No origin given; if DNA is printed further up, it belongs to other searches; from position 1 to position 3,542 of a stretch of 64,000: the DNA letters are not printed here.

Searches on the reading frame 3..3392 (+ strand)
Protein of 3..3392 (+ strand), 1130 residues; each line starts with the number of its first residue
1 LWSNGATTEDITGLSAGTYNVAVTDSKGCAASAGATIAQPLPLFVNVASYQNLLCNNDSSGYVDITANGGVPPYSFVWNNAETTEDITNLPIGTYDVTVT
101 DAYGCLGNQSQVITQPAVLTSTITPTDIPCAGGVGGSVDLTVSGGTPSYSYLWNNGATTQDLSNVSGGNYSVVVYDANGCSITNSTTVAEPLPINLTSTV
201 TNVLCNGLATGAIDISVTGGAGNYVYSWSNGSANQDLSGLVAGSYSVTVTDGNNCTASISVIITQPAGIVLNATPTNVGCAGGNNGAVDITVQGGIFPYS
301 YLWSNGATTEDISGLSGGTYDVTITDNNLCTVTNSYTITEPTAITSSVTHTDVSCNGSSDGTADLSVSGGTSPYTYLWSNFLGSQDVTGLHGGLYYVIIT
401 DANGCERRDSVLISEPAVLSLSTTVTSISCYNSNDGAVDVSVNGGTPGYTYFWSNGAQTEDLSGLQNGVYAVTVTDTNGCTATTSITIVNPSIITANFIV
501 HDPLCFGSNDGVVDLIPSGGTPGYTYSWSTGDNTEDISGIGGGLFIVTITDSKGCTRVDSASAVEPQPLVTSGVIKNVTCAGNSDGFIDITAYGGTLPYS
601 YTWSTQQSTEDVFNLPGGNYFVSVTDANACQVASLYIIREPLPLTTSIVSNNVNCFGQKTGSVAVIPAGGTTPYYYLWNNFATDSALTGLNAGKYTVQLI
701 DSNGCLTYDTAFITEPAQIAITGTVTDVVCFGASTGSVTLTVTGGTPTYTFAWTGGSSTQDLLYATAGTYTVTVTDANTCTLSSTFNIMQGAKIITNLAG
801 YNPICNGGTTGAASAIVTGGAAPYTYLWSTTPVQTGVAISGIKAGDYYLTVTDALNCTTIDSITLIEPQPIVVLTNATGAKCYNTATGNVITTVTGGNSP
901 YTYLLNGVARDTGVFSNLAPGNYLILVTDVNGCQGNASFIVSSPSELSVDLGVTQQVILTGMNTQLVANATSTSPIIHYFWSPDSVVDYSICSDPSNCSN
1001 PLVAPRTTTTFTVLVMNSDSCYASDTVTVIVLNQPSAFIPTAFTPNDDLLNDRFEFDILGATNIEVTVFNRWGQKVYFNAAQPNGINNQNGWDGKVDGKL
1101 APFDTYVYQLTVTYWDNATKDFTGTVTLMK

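Call 91: search_protein_families(library=pfam, proteins=[window:3-3392:+], max_evalue=0.00001)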
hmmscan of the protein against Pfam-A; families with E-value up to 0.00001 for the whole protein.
window:3-3392:+ (1130 aa): 3 families
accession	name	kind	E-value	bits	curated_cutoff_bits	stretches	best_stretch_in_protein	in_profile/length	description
PF13573.12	SprB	-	1.1e-122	399.8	28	11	348-380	2-34/37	SprB repeat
PF13585.12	CHU_C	-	1.1e-11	45.1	27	1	1039-1127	3-85/86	CHU_C Type IX secretion signal domain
PF18962.6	Por_Secre_tail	-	3.4e-08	34.1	27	0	457-482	45-70/75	Secretion system C-terminal sorting domain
